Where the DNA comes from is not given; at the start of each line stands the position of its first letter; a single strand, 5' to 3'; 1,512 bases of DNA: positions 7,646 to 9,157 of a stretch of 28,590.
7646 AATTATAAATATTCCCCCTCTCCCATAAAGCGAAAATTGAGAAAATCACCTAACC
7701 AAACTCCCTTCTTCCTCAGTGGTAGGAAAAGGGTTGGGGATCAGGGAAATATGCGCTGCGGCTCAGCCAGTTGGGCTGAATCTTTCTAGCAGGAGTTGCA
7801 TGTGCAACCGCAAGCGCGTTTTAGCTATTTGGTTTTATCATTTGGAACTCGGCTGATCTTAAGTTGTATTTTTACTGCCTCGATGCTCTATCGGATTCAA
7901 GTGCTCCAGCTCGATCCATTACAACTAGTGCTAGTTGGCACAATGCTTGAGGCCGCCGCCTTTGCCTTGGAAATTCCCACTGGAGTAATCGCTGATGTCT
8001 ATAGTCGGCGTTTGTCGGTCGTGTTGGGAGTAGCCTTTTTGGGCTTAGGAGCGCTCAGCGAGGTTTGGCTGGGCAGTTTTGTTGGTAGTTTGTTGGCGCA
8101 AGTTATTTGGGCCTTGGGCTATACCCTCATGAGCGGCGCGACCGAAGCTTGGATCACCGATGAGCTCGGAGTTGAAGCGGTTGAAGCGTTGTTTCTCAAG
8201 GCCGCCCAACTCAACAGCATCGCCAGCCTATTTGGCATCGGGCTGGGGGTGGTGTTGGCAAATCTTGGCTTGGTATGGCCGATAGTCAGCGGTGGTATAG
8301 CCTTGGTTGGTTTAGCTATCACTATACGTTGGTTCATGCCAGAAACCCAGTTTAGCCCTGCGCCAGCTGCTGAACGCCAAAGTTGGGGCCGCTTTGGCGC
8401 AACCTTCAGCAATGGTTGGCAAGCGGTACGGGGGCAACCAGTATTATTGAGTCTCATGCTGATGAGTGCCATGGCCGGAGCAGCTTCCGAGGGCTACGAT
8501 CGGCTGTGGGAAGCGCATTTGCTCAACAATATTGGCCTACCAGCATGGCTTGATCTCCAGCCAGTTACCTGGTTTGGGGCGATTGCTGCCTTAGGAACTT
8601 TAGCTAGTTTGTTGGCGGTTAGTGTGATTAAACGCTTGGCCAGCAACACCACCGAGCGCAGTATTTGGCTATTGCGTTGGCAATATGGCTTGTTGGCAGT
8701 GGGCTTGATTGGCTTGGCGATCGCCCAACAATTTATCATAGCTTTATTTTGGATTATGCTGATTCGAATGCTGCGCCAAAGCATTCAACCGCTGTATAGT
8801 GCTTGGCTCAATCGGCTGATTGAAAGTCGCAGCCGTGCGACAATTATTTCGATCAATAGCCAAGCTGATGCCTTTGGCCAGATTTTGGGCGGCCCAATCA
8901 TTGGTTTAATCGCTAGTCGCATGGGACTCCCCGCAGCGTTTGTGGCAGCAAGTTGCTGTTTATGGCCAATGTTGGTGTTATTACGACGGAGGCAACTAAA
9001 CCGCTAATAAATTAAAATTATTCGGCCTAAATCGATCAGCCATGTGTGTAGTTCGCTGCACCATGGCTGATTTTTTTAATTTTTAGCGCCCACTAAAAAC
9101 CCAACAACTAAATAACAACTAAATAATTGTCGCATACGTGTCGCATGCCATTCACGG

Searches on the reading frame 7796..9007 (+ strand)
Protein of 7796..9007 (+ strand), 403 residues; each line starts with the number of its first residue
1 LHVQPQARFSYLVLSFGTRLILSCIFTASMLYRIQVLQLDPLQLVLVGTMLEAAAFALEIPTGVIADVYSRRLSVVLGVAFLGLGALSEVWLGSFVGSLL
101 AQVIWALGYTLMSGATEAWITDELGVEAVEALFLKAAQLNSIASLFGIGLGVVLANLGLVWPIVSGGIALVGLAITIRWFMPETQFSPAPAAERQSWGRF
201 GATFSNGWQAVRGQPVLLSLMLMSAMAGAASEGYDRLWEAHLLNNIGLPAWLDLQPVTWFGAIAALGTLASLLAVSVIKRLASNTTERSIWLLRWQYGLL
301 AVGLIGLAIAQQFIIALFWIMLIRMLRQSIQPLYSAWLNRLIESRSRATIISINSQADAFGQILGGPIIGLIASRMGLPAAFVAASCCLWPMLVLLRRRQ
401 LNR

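Call 6: search_protein_families(library=pfam, proteins=[window:7796-9007:+], max_evalue=0.01)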
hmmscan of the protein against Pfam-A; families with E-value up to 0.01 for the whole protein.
window:7796-9007:+ (403 aa): 1 family
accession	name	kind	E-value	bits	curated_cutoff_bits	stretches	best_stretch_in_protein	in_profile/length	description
PF07690.21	MFS_1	-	1.6e-11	44.1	33.4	2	15-321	5-301/347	Major Facilitator Superfamily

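Call 27: search_protein_families(library=ncbifam, proteins=[window:7796-9007:+], max_evalue=0.01)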
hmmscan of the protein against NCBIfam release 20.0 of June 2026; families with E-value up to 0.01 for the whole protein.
window:7796-9007:+ (403 aa): 3 families
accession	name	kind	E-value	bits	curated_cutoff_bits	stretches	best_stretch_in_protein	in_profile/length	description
NF000043.1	tet_MFS_P_a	exception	1.3e-81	274.6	750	1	9-395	9-396/420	tetracycline efflux MFS transporter TetA(P)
NF000049.1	tet_MFS_40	exception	9e-78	262.2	800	1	7-396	8-398/406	tetracycline efflux MFS transporter Tet(40)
NF040872.1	MFS_HP1165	exception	0.00036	19.7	700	1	43-154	39-152/385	HP1165 family MFS efflux transporter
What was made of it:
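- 7796..9007 (+): Upstream MFS transporter gene (TetA(P)-like). It is the conserved left neighbour in all three lineages and is a separate transcription unit. Pfam MFS_1 (call 6) and NCBIfam TetA(P)-like (call 27).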
